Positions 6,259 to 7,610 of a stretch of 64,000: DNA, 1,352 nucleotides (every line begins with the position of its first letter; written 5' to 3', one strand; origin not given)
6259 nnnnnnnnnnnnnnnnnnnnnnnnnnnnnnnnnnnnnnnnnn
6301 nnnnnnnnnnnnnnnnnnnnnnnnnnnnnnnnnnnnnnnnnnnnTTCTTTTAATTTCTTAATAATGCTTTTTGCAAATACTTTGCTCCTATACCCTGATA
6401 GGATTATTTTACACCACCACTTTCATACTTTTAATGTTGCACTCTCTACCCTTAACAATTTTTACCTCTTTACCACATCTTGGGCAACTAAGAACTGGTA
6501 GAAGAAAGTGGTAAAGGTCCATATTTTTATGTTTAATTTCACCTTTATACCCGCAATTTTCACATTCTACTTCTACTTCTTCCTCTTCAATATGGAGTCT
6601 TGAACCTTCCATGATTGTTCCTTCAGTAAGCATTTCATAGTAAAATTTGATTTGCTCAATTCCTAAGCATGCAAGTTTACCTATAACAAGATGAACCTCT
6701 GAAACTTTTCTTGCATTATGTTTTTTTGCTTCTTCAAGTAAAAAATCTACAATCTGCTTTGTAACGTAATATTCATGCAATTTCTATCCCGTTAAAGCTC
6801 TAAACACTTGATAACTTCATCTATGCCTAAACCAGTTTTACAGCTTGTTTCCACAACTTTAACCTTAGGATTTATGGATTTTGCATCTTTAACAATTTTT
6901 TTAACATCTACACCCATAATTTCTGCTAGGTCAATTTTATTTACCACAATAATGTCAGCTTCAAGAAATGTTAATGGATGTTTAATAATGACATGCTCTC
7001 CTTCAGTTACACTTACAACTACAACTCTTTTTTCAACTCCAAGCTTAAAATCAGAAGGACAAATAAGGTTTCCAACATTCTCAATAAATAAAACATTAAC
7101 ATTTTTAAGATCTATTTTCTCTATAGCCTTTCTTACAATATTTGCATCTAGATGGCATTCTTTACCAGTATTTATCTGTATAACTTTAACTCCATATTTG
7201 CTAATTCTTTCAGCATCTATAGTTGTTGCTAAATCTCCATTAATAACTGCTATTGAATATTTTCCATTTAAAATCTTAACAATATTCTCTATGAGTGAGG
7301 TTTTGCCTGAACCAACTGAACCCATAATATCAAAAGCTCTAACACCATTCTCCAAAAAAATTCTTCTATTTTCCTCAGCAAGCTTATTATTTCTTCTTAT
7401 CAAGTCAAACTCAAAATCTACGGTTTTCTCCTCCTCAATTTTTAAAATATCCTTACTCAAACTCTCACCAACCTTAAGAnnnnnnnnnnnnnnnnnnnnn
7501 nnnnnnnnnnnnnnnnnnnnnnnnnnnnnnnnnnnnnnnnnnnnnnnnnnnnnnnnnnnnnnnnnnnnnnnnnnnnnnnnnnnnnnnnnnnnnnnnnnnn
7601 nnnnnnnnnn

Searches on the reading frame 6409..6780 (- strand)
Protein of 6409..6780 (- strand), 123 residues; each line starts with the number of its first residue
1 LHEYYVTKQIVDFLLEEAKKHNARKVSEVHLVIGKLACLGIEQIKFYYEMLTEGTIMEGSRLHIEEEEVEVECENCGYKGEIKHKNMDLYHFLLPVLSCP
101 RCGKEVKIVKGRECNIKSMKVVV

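Call 3: search_protein_families(library=pfam, proteins=[window:6409-6780:-], max_evalue=0.01)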
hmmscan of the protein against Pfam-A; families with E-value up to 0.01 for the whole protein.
window:6409-6780:- (123 aa): 4 families
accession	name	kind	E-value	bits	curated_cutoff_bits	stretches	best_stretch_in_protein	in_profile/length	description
PF01155.25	HypA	-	9e-31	106.6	28.9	1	1-121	1-112/112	Hydrogenase/urease nickel incorporation, metallochaperone, hypA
PF00684.25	DnaJ_CXXCXGXG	-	0.0012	19.5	32.7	1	67-115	12-59/65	DnaJ central domain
PF13240.11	Zn_Ribbon_1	-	0.0044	17.2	25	0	99-106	2-9/23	zinc-ribbon domain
PF14354.12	Lar_restr_allev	-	0.0062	17.2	28.6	0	97-113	4-20/58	Restriction alleviation protein Lar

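Call 4: search_protein_families(library=ncbifam, proteins=[window:6409-6780:-], max_evalue=0.01)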
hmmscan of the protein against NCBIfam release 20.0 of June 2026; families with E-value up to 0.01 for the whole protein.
window:6409-6780:- (123 aa): 12 families
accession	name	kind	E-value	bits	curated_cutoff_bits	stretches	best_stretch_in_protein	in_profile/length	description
NF001976.0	PRK00762.1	equivalog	1.6e-34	118.4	146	1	1-121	1-118/124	hydrogenase maturation nickel metallochaperone HypA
TIGR00100.1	hypA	equivalog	2.6e-29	101.6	88.1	1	1-121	1-113/116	hydrogenase maturation nickel metallochaperone HypA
NF003008.0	PRK03824.1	equivalog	2.5e-17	63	125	1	1-120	1-132/135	hydrogenase nickel incorporation protein HypA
NF002979.0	PRK03681.1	subfamily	1.1e-16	61.1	121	1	1-119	1-111/116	hydrogenase/urease nickel incorporation protein HypA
NF001839.0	PRK00564.1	equivalog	6.8e-14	52.1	112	1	1-121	1-114/117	hydrogenase/urease nickel incorporation protein HypA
NF009046.0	PRK12380.1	subfamily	2.2e-13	50.6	113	1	1-121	1-112/113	hydrogenase/urease nickel incorporation protein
TIGR03655.1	anti_R_Lar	subfamily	0.00048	20.4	39.6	0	67-86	24-44/55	Lar family restriction alleviation protein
NF010874.0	PRK14281.1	equivalog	0.0009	18.4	619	1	72-113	181-222/397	chaperone protein DnaJ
NF041070.1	carrier_LysW_Arch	domain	0.0018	18.3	75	0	97-121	24-50/57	alpha-aminoadipate/glutamate carrier protein LysW/ArgW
NF033497.1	rubre_like_arch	subfamily_domain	0.002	17.8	32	0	98-106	18-26/34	rubrerythrin-like domain-containing protein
TIGR03676.1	aRF1_eRF1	equivalog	0.0025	16.7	234.7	1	23-113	276-359/403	peptide chain release factor aRF-1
NF011481.0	PRK14890.1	equivalog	0.0041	17.1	61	0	97-115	28-45/61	putative Zn-ribbon RNA-binding protein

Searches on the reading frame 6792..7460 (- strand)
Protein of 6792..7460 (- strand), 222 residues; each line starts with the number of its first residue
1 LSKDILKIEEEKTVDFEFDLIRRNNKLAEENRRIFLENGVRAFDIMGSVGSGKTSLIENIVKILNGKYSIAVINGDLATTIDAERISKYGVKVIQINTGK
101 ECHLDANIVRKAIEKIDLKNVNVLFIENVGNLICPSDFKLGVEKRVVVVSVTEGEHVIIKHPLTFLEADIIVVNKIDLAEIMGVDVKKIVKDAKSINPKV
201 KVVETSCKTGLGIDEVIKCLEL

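Call 3: search_protein_families(library=pfam, proteins=[window:6792-7460:-], max_evalue=0.01)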
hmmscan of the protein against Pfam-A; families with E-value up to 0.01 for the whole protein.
window:6792-7460:- (222 aa): 6 families
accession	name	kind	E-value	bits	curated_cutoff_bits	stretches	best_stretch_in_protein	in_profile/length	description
PF02492.25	cobW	-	3.6e-24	85.8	20.7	1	45-203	5-179/180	CobW/HypB/UreG, nucleotide-binding domain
PF00009.33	GTP_EFTU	-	5.9e-06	26.4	26.5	0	169-219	124-181/188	Elongation factor Tu GTP binding domain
PF03193.22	RsgA_GTPase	-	0.00038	20.8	30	0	142-220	23-104/174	RsgA GTPase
PF03029.23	ATP_bind_1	-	0.0013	19.1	27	1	45-79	1-36/240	Conserved hypothetical ATP binding protein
PF16897.10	MMR_HSR1_Xtn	-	0.0021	18.4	35.2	0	170-218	59-98/106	C-terminal region of MMR_HSR1 domain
PF00448.28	SRP54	-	0.0043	17.1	22.7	1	45-132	6-95/196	SRP54-type protein, GTPase domain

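Call 4: search_protein_families(library=ncbifam, proteins=[window:6792-7460:-], max_evalue=0.01)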
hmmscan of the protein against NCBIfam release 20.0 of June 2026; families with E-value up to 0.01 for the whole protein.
window:6792-7460:- (222 aa): 15 families
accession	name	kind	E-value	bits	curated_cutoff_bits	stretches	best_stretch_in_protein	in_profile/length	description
TIGR00073.1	hypB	equivalog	1e-80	270.3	121.2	1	14-221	4-211/217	hydrogenase nickel incorporation protein HypB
NF007775.0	PRK10463.1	equivalog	1.4e-62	211.7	385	1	11-221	75-285/290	hydrogenase nickel incorporation protein HypB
TIGR00101.1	ureG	equivalog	3.1e-21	76.1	204.2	1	44-220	5-191/199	urease accessory protein UreG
NF041053.1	CobW_rel_Se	equivalog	9.1e-07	28.7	180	1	44-130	5-94/195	CobW-related selenoprotein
TIGR00231.1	small_GTP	domain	2.2e-06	27.6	42.5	1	45-221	8-163/164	GTP-binding protein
NF010339.0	PRK13768.1-1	equivalog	0.0012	18.5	414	0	45-77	5-37/248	GTPase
NF011056.0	PRK14489.1-1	equivalog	0.0015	17.7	379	1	40-181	203-346/363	bifunctional molybdenum cofactor guanylyltransferase MobA/molybdopterin-guanine dinucleotide biosynthesis adaptor protein MobB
NF038288.1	chaper_GTP_ZigA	equivalog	0.0015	17.5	600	0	47-94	8-55/390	zinc metallochaperone GTPase ZigA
NF009891.0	PRK13351.1-1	equivalog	0.0023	16.6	597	1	37-180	6-140/681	elongation factor G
TIGR02475.1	CobW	equivalog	0.0028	16.6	332.1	0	45-86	9-50/342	cobalamin biosynthesis protein CobW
NF011059.0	PRK14490.1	equivalog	0.0038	16.4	354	1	45-145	16-123/374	bifunctional molybdenum cofactor guanylyltransferase MobA/molybdopterin-guanine dinucleotide biosynthesis adaptor protein MobB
TIGR00750.1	lao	equivalog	0.0053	15.9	240.75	0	110-219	116-232/300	methylmalonyl Co-A mutase-associated GTPase MeaB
TIGR00176.1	mobB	equivalog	0.0055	16.7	76.2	1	43-76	2-36/155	molybdopterin-guanine dinucleotide biosynthesis protein B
NF010248.0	PRK13695.1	equivalog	0.0059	16.3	156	1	45-131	8-90/180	NTPase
NF008578.0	PRK11537.1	equivalog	0.0097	15.1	361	0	45-114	9-78/318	GTPase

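Call 51: find_homologous_proteins(query=window:6792-7460:-, max_evalue=1e-40)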
Query window:6792-7460:- (222 aa): 7478 proteins with E <= 1e-40 among 8000 candidates; the best 120 are listed.
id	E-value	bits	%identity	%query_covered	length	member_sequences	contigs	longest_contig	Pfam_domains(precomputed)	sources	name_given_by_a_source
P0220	2.8e-132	457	100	100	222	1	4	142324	PF02492.26,PF00009.34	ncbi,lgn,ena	-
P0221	6.0e-132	456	100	100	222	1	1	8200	PF02492.26,PF00009.34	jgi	-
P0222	7.8e-131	452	99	100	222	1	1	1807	PF02492.26,PF00009.34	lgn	-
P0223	1.6e-130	451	98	100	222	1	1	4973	PF02492.26,PF00009.34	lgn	-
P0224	1.6e-130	451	98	100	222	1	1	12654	PF02492.26,PF00009.34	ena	-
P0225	2.7e-130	450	98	100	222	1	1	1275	PF02492.26,PF00009.34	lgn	-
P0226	3.7e-130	450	97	100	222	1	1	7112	PF02492.26,PF00009.34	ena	-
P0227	5.0e-129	446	97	100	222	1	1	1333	PF02492.26,PF00009.34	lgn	-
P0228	1.4e-127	442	96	100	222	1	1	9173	PF02492.26,PF00009.34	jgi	-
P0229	8.0e-116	403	84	100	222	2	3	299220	PF02492.26,PF00009.34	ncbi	ncbi:MAG: hydrogenase nickel incorporation protein HypB [Candidatus Bathyarchaeota archaeon]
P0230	5.6e-112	391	84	97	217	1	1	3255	PF02492.26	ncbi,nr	ncbi:MAG: hydrogenase nickel incorporation protein HypB, partial [Candidatus Bathyarchaeota archaeon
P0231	5.6e-91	322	67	99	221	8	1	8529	PF02492.26,PF00009.34,PF03193.23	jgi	-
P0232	5.5e-89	315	66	100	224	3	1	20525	PF02492.26,PF00009.34,PF03193.23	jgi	-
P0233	9.4e-88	311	64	99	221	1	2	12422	PF02492.26,PF03193.23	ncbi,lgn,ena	-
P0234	1.2e-87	311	64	99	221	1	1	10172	PF02492.26,PF03193.23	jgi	-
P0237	7.8e-86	305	64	97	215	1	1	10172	PF02492.26,PF03193.23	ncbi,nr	ncbi:hydrogenase accessory protein HypB [Candidatus Bathyarchaeota archaeon]|nr:MAG: hydrogenase acc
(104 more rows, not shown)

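Call 52: find_encoding_contigs(protein=P0232, flank=8000, max_places=2)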
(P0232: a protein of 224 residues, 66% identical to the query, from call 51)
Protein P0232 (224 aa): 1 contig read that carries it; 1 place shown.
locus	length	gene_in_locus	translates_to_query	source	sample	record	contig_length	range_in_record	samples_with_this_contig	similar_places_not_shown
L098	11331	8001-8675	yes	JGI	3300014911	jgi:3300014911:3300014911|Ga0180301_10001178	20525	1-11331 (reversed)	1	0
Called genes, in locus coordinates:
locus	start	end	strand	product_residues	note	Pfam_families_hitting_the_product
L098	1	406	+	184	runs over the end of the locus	PF01966:HD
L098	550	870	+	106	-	-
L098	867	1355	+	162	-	PF00005:ABC_tran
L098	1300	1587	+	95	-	-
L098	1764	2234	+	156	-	PF01750:HycI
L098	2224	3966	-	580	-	PF00374:NiFeSe_Hases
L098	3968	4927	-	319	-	PF01058:Oxidored_q6, PF14720:NiFe_hyd_SSU_C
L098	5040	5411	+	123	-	PF01022:HTH_5, PF12840:HTH_20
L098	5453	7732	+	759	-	PF00708:Acylphosphatase, PF07503:zf-HYPF, PF01300:Sua5_yciO_yrdC, PF17788:HypF_C, PF22521:HypF_C_2, PF00814:TsaD (weak)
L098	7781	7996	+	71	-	PF01455:HupF_HypC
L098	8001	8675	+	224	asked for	PF03193:RsgA_GTPase (faint), PF00009:GTP_EFTU (faint), PF02492:cobW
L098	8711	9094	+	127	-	PF01155:HypA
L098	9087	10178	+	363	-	PF01924:HypD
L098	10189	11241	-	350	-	PF00586:AIRS, PF02769:AIRS_C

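Call 53: find_encoding_contigs(protein=P0233, flank=8000, max_places=2)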
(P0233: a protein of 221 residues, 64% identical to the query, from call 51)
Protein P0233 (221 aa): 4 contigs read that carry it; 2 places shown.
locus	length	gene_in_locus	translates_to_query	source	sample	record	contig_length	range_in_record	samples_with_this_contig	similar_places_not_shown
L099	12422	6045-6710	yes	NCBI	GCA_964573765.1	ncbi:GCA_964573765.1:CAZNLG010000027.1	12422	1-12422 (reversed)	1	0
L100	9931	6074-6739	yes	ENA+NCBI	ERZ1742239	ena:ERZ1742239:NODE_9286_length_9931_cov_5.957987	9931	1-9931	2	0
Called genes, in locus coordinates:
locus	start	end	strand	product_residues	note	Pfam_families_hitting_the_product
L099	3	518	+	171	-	?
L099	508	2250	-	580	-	PF00374:NiFeSe_Hases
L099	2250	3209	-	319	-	PF01058:Oxidored_q6, PF14720:NiFe_hyd_SSU_C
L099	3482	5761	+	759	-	PF00708:Acylphosphatase, PF07503:zf-HYPF, PF01300:Sua5_yciO_yrdC, PF17788:HypF_C, PF22521:HypF_C_2, PF00814:TsaD (weak)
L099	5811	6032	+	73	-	PF01455:HupF_HypC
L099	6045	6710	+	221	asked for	PF03193:RsgA_GTPase (faint), PF02492:cobW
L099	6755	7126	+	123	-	PF01155:HypA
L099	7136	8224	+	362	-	PF01924:HypD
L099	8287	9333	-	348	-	PF00586:AIRS, PF02769:AIRS_C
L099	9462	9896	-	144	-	PF01750:HycI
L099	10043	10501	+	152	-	PF01597:GCV_H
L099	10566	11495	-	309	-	PF00056:Ldh_1_N, PF02056:Glyco_hydro_4 (weak), PF02866:Ldh_1_C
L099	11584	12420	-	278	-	?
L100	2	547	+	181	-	?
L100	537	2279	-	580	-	PF00374:NiFeSe_Hases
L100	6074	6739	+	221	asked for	PF03193:RsgA_GTPase (faint), PF02492:cobW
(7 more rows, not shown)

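Call 54: find_encoding_contigs(protein=P0237, flank=8000, max_places=2)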
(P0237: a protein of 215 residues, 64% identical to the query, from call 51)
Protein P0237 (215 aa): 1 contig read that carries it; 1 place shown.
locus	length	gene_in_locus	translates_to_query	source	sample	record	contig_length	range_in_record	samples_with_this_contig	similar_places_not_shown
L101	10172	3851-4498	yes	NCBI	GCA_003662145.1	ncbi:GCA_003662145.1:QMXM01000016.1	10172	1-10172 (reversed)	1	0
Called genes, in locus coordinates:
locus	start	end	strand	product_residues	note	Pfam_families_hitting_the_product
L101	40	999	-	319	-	PF01058:Oxidored_q6, PF14720:NiFe_hyd_SSU_C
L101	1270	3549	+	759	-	PF00708:Acylphosphatase, PF07503:zf-HYPF, PF01300:Sua5_yciO_yrdC, PF17788:HypF_C, PF22521:HypF_C_2, PF00814:TsaD (weak)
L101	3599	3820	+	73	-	PF01455:HupF_HypC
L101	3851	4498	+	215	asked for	PF03193:RsgA_GTPase (faint), PF02492:cobW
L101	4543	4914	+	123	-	PF01155:HypA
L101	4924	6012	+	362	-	PF01924:HypD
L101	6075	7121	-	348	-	PF00586:AIRS, PF02769:AIRS_C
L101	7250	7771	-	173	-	PF01750:HycI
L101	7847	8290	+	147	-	PF01597:GCV_H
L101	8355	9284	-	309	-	PF00056:Ldh_1_N, PF02056:Glyco_hydro_4 (weak), PF02866:Ldh_1_C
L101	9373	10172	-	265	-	PF00113:Enolase_C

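Call 55: find_encoding_contigs(protein=P0220, flank=10000, max_places=2)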
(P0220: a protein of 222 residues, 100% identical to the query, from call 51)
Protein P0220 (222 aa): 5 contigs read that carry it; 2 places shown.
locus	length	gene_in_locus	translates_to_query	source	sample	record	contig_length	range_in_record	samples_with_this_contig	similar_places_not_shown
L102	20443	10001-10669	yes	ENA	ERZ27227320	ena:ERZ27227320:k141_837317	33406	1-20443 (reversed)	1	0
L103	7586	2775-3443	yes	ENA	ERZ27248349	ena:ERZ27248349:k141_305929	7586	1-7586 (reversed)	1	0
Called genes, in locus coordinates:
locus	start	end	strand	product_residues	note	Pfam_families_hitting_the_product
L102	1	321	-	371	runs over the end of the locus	PF24034:DUF7343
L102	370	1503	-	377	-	PF04055:Radical_SAM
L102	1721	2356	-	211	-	-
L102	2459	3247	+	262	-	PF01145:Band_7, PF13421:Band_7_1 (weak)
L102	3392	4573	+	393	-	PF00574:CLP_protease, PF25145:NfeD1b_N, PF24961:NfeD_membrane, PF01957:NfeD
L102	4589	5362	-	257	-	PF09754:PAC2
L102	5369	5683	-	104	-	-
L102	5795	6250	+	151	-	PF00398:RrnaAD, PF01135:PCMT, PF00891:Methyltransf_2 (weak), PF08123:DOT1, PF02353:CMAS (weak), PF06325:PrmA (weak), PF12847:Methyltransf_18 (weak), PF13649:Methyltransf_25, +2 more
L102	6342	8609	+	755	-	PF00708:Acylphosphatase, PF07503:zf-HYPF, PF01300:Sua5_yciO_yrdC, PF17788:HypF_C, PF00814:TsaD (faint), PF22521:HypF_C_2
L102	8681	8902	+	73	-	PF01455:HupF_HypC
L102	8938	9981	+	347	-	-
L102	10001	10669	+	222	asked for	PF00009:GTP_EFTU (faint), PF02492:cobW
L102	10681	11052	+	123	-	PF01155:HypA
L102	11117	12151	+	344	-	PF01924:HypD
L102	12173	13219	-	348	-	PF00586:AIRS, PF02769:AIRS_C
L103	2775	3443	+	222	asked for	PF00009:GTP_EFTU (faint), PF02492:cobW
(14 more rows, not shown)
